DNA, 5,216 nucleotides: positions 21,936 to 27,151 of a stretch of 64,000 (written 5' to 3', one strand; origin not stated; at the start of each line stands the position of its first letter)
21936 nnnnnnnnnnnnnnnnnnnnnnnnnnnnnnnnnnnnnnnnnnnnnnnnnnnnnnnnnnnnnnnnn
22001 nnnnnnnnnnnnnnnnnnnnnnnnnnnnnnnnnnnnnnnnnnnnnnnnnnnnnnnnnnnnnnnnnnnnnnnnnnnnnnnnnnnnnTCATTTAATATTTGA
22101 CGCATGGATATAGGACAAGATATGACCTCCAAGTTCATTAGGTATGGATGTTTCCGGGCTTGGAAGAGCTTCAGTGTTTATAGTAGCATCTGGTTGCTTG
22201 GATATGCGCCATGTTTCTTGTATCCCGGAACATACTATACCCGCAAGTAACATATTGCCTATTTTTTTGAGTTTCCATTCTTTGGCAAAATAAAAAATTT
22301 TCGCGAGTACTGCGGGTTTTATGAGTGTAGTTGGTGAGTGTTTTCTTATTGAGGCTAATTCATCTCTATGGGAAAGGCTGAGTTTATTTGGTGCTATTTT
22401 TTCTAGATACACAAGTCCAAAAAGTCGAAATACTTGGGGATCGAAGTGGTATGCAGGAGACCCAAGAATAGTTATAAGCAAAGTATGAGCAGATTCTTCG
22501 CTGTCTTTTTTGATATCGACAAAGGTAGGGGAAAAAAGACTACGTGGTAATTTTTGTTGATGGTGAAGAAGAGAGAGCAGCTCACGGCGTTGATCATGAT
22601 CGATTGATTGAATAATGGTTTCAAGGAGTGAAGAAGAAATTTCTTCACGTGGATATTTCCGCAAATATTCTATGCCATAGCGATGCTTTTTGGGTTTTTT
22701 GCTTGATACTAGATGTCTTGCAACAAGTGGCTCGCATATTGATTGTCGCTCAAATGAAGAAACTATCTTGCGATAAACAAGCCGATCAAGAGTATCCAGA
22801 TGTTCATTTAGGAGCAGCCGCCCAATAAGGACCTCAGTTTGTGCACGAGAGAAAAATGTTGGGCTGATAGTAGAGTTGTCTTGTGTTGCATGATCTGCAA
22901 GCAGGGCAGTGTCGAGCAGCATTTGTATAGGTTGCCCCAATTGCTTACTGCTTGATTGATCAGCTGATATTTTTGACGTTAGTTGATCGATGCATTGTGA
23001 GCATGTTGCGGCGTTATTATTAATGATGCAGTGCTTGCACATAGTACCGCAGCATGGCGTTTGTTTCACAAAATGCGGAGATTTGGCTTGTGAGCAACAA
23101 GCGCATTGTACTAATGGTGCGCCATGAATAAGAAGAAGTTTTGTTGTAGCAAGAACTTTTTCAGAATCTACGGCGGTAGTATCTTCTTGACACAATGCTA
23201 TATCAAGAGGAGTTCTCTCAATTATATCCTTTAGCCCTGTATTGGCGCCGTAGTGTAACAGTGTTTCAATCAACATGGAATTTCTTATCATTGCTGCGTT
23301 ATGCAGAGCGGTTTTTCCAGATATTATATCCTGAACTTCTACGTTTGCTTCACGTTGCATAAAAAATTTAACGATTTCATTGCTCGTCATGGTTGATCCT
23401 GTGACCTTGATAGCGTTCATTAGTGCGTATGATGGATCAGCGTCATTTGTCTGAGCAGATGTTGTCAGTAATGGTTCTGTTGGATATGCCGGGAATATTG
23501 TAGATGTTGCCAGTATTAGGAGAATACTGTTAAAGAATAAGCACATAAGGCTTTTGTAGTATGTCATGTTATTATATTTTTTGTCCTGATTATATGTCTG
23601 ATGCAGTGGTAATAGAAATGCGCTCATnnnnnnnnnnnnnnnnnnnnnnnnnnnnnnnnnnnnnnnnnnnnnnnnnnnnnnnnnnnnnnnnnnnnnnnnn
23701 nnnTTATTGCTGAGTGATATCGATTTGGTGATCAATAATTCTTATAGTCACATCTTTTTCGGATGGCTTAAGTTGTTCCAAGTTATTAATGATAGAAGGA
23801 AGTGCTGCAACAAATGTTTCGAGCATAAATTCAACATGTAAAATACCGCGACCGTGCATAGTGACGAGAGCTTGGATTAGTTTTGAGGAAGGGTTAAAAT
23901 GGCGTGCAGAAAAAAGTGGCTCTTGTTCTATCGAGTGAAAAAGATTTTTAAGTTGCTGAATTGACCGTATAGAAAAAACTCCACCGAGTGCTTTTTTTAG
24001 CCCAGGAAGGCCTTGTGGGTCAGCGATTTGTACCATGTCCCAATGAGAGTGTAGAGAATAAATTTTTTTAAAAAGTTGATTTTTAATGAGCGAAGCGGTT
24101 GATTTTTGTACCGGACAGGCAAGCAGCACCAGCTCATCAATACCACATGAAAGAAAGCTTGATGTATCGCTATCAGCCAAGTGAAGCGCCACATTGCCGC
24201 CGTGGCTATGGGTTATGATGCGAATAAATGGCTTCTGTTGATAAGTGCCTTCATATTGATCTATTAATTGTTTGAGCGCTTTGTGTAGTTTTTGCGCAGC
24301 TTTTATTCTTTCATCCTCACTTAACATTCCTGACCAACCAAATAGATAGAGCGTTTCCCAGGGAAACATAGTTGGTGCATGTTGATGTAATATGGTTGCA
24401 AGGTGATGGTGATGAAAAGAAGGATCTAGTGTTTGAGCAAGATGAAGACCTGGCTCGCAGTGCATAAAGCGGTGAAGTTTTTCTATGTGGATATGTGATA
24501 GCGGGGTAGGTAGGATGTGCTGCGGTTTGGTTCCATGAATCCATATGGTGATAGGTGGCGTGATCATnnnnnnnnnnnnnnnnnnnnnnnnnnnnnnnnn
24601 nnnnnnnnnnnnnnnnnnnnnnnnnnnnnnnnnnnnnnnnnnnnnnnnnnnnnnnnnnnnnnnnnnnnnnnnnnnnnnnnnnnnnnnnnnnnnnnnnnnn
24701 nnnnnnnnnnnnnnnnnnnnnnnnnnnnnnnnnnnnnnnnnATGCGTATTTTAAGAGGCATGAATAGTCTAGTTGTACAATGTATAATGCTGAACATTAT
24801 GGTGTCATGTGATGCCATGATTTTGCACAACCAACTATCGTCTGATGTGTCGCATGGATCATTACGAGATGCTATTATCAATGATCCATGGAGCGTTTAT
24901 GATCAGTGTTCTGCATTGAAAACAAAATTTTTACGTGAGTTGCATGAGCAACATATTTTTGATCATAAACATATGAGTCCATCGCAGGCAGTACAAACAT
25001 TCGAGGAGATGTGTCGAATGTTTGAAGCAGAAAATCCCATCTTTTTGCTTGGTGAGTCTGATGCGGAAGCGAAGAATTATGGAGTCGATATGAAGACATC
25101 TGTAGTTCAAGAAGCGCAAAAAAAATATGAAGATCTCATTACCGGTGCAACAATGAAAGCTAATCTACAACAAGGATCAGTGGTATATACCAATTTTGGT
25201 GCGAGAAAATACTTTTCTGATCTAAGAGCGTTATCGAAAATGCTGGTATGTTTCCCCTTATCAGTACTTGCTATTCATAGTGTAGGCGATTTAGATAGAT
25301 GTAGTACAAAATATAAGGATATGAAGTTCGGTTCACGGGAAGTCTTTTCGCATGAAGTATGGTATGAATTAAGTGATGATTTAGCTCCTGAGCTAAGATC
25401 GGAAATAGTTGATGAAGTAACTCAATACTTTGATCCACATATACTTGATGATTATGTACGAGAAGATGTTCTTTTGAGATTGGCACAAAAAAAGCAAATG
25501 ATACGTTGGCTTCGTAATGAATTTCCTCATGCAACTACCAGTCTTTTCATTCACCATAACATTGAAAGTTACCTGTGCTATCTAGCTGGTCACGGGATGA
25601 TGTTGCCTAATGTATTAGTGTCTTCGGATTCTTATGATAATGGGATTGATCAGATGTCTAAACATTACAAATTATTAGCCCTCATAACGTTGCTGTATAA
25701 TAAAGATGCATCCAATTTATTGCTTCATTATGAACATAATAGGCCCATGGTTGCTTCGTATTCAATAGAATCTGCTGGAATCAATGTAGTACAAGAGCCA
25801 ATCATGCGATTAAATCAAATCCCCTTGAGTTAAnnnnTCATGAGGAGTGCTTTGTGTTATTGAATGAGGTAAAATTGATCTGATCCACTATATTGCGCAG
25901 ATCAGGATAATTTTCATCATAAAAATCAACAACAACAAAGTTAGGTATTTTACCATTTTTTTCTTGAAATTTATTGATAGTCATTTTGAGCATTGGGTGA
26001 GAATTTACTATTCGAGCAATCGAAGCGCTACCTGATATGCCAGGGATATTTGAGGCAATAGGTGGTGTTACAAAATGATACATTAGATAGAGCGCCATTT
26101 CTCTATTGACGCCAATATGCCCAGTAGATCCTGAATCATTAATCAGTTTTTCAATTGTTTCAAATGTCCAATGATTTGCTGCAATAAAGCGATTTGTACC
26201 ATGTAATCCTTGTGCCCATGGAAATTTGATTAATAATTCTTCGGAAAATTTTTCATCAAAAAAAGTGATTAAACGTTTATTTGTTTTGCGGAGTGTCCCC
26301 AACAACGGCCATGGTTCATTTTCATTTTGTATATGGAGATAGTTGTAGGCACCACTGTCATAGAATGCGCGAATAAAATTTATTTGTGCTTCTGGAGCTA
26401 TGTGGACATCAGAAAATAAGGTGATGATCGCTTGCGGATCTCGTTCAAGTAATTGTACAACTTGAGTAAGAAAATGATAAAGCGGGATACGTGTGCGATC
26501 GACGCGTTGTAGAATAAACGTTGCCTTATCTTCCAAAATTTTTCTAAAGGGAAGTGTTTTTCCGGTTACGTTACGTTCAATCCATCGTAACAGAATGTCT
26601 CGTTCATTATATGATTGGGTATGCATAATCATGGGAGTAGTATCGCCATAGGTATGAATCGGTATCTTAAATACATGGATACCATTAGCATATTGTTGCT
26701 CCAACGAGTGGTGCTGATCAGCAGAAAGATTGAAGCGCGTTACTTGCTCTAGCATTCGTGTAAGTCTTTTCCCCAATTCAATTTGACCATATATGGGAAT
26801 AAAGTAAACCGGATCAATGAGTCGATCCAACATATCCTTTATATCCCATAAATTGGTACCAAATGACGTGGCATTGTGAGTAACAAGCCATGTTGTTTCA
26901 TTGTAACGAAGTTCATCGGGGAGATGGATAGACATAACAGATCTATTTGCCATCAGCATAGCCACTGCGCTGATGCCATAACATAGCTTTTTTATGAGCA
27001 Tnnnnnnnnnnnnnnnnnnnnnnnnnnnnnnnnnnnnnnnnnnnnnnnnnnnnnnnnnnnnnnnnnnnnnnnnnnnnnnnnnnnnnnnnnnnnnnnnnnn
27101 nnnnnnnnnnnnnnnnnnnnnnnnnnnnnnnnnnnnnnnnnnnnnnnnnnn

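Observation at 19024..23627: Two paralogous ankyrin-repeat proteins carrying an 8-cysteine RING-like zinc finger (candidate host-directed E3 ligase mimics)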

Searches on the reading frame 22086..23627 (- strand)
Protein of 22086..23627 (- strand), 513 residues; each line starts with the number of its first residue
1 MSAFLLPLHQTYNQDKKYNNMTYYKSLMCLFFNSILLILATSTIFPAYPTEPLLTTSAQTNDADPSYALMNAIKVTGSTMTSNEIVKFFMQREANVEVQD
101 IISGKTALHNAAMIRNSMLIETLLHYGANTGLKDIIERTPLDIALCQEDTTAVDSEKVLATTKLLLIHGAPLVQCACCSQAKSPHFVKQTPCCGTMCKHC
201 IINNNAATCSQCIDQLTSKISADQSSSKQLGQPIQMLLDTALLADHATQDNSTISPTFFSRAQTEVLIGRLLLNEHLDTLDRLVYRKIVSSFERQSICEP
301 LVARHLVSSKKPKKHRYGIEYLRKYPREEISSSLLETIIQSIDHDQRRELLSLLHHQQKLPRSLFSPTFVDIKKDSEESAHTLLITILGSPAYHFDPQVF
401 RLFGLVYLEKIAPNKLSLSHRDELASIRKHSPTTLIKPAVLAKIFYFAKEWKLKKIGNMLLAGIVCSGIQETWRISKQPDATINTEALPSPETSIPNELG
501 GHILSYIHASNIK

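Call 3: search_protein_families(library=pfam, proteins=[window:22086-23627:-], max_evalue=1)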
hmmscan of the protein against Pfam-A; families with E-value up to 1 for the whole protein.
window:22086-23627:- (513 aa): 6 families
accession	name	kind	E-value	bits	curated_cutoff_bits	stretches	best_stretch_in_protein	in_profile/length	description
PF12796.13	Ank_2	-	2.7e-11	44.3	27.3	2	82-150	9-73/90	Ankyrin repeats (3 copies)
PF00023.36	Ank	-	7.3e-06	26.4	21.1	1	104-134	2-32/33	Ankyrin repeat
PF13637.12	Ank_4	-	0.001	19.8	22.7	1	84-124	11-50/50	Ankyrin repeats (many copies)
PF13857.12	Ank_5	-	0.015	16.2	27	1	105-144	17-56/56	Ankyrin repeats (many copies)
PF20923.2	COMMD9_HN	-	0.017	15.8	27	1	196-250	7-60/75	COMMD9, helical N-terminal domain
PF13606.12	Ank_3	-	0.064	14.3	22.3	0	104-129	2-27/30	Ankyrin repeat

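Call 8: find_encoding_contigs(protein=window:22086-23627:-, flank=3000, max_places=4)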
Protein window:22086-23627:- (513 aa): 1 contig read that carries it; 1 place shown.
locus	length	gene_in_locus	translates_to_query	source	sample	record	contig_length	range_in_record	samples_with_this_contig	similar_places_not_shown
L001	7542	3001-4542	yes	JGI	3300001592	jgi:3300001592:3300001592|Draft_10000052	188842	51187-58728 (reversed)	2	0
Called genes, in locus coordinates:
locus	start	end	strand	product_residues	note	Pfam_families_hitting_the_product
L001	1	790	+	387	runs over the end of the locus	PF26146:PI-PLC_X (faint), PF26178:Rv2075c_cat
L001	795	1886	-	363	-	-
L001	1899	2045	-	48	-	-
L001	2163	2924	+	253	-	PF07819:PGAP1 (weak)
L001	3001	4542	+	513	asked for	PF00023:Ank (faint), PF12796:Ank_2 (weak)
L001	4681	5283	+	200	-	-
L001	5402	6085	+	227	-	PF00023:Ank (faint), PF12796:Ank_2 (weak), PF13637:Ank_4 (faint)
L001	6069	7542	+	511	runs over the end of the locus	PF13606:Ank_3 (faint), PF13857:Ank_5 (faint), PF12796:Ank_2, PF13637:Ank_4 (weak), PF00023:Ank (weak)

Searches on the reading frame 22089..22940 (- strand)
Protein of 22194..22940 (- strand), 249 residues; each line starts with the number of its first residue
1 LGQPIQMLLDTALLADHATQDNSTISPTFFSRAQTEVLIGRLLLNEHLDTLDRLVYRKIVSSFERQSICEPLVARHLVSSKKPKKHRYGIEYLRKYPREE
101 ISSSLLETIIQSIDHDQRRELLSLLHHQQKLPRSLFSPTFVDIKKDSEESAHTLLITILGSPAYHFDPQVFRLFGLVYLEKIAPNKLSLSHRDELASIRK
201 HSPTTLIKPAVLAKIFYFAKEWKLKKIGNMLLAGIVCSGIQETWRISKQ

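Call 73: search_solved_structures(query=A6, max_evalue=10)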
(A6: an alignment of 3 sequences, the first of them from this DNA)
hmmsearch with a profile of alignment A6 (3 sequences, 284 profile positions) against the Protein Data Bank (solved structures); distinct sequences matched with E-value up to 10: 0.

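Call 74: search_protein_families(library=pfam, proteins=[window:22194-22940:-], max_evalue=10)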
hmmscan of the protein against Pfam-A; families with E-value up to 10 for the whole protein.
seq(249 aa): 0 families

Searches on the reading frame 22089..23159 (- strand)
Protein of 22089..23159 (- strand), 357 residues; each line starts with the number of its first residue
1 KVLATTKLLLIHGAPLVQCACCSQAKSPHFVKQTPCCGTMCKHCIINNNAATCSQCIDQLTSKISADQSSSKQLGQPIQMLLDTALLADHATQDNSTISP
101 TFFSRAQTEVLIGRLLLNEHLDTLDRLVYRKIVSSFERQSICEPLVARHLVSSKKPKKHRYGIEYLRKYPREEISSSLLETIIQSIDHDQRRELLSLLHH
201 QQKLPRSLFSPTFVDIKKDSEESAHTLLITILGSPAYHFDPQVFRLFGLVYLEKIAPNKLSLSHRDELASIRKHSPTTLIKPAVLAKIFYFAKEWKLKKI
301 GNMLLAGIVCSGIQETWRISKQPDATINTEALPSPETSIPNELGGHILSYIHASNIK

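Call 33: find_homologous_proteins(query=A3, max_evalue=1)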
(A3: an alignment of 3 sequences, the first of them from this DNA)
Query A3 (3 sequences) (357 aa, profile of the alignment): 3 proteins with E <= 1 among 8000 candidates.
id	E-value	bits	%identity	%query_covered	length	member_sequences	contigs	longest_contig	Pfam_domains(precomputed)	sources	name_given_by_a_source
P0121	1.0e-189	649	100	100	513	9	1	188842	PF12796.14,PF00023.37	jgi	-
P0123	1.7e-166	572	84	100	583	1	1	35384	PF13606.13,PF13857.13,PF12796.14,PF00023.37,PF13637.13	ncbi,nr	ncbi:ankyrin repeat domain-containing protein [Candidatus Dependentiae bacterium]|nr:ankyrin repeat 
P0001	2.6e-60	222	27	32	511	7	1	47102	PF13606.13,PF13857.13,PF12796.14,PF00023.37,PF13637.13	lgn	-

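Call 35: find_encoding_contigs(protein=P0123, flank=10000, max_places=3)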
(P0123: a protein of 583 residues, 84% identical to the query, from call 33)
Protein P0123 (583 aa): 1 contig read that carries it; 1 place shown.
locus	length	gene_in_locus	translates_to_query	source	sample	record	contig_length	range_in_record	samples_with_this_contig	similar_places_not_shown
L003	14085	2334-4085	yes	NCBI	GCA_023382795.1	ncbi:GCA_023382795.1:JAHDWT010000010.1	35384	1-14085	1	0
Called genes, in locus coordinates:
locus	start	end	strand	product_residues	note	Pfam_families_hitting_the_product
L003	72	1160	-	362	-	-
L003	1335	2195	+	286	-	PF07819:PGAP1 (weak)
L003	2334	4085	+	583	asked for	PF00023:Ank (faint), PF13637:Ank_4 (faint), PF12796:Ank_2, PF13606:Ank_3 (faint), PF13857:Ank_5 (weak), PF12796:Ank_2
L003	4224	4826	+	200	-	-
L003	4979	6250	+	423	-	PF00023:Ank (faint), PF12796:Ank_2 (weak), PF13606:Ank_3 (faint), PF13637:Ank_4 (weak), PF12796:Ank_2 (weak)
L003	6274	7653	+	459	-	PF12796:Ank_2, PF13606:Ank_3 (faint), PF13637:Ank_4 (faint), PF13857:Ank_5 (weak), PF00023:Ank (weak), PF12796:Ank_2 (weak)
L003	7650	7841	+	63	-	-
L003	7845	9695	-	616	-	PF00456:Transketolase_N, PF13292:DXP_synthase_N (faint), PF00676:E1_dh, PF02779:Transket_pyr, PF02780:Transketolase_C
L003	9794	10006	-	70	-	-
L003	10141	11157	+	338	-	-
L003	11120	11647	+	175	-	PF01965:DJ-1_PfpI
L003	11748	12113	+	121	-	PF05973:Gp49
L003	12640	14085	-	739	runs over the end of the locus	PF12894:ANAPC4_WD40 (faint), PF00400:WD40 (faint), PF25174:Beta-prop_THOC3, PF23414:Beta-prop_EML_2 (weak), PF24817:WD40_WDHD1_1st (weak), PF23381:Beta-prop_IFT122_1st, PF25174:Beta-prop_THOC3 (weak), PF25175:Beta-prop_WDR5 (weak), +9 more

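Call 37: find_related_loci(query=A3, collection=genome_contigs, flank=6000)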
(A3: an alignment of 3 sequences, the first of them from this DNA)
Query A3 (357 aa) in genome_contigs; peptide patterns used: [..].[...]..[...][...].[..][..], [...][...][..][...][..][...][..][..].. (x = any residue, [..] = any of these).
31 stretches matched a pattern, but none encodes a relative of the query by tblastn (E <= 1e-3).

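Call 50: search_protein_families(library=pfam, proteins=[P0123], max_evalue=10)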
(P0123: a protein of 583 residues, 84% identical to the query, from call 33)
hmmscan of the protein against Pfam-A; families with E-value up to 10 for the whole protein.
P0123 (583 aa): 7 families
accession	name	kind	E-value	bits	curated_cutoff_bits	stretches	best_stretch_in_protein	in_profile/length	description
PF12796.13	Ank_2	-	4.3e-22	78.9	27.3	2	83-171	1-89/90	Ankyrin repeats (3 copies)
PF00023.36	Ank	-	1.2e-18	66.6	21.1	4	82-109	5-32/33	Ankyrin repeat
PF13857.12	Ank_5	-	1.2e-17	64.2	27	3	128-180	1-54/56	Ankyrin repeats (many copies)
PF13606.12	Ank_3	-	3.5e-16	57.9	22.3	3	144-167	4-27/30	Ankyrin repeat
PF13637.12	Ank_4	-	4.1e-13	49.6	22.7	3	153-195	8-50/50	Ankyrin repeats (many copies)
PF20923.2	COMMD9_HN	-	0.00053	20.7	27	1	265-319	6-59/75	COMMD9, helical N-terminal domain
PF17653.6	DUF5522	-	0.01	16.3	25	1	257-270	29-42/48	Family of unknown function (DUF5522)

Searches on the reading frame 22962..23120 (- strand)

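Call 50: search_protein_families(library=pfam, proteins=[window:22962-23120:-], max_evalue=10)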
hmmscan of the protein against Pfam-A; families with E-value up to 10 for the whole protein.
seq(53 aa): 1 family
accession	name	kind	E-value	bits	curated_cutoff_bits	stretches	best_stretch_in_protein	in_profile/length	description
PF13639.12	zf-RING_2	-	0.53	11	27.3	1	5-43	2-43/44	Ring finger domain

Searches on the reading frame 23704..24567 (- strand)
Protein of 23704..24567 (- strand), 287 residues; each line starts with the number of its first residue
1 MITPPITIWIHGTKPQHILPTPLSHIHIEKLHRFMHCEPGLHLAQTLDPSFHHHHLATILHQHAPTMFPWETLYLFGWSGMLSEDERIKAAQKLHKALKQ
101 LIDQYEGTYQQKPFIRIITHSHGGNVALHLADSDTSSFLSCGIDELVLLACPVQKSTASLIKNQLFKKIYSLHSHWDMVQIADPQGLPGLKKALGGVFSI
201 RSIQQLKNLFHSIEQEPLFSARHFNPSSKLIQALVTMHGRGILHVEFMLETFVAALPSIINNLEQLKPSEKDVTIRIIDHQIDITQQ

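Call 3: search_protein_families(library=pfam, proteins=[window:23704-24567:-], max_evalue=1)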
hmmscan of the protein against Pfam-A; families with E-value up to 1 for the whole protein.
window:23704-24567:- (287 aa): 7 families
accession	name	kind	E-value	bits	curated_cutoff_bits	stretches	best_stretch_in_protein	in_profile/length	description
PF07819.20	PGAP1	-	8.3e-06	26.1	24.3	1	92-176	70-151/233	PGAP1-like alpha/beta domain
PF12146.15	Hydrolase_4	-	0.021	14.5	27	1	87-178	51-139/239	Serine aminopeptidase, S33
PF24096.1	DUF7379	-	0.028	14.8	33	1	99-154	55-113/191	Domain of unknown function (DUF7379)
PF06326.17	Vesiculo_matrix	-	0.12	12.6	22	1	88-129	91-132/240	Vesiculovirus matrix protein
PF00756.26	Esterase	-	0.15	12.3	22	1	92-142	96-144/251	Putative esterase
PF11187.14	Mbeg1-like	-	0.19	11.6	21.1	1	82-131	59-102/224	Mbeg1-like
PF01764.32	Lipase_3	-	0.2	12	22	0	89-131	44-81/140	Lipase (class 3)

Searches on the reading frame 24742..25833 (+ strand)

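Call 3: search_protein_families(library=pfam, proteins=[window:24742-25833:+], max_evalue=1)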
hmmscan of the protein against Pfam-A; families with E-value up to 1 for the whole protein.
window:24742-25833:+ (363 aa): 2 families
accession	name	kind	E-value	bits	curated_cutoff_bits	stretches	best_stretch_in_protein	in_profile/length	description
PF10759.14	BPA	-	0.038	14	29.5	1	208-270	61-117/161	Bacterial proteasome activator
PF22564.2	HAAS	-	0.096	13.5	27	1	204-231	4-30/55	HAAS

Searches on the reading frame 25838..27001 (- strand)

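Call 3: search_protein_families(library=pfam, proteins=[window:25838-27001:-], max_evalue=1)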
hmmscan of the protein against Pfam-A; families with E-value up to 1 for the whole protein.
window:25838-27001:- (387 aa): 2 families
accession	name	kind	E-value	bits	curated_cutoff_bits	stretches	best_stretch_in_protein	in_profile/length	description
PF09373.15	PMBR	-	0.15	12.7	24.9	1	342-357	17-32/33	Pseudomurein-binding repeat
PF25624.1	PH_S11IP_C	-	0.16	12.5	22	0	10-45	92-127/154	STK11-interacting protein, C-terminal PH domain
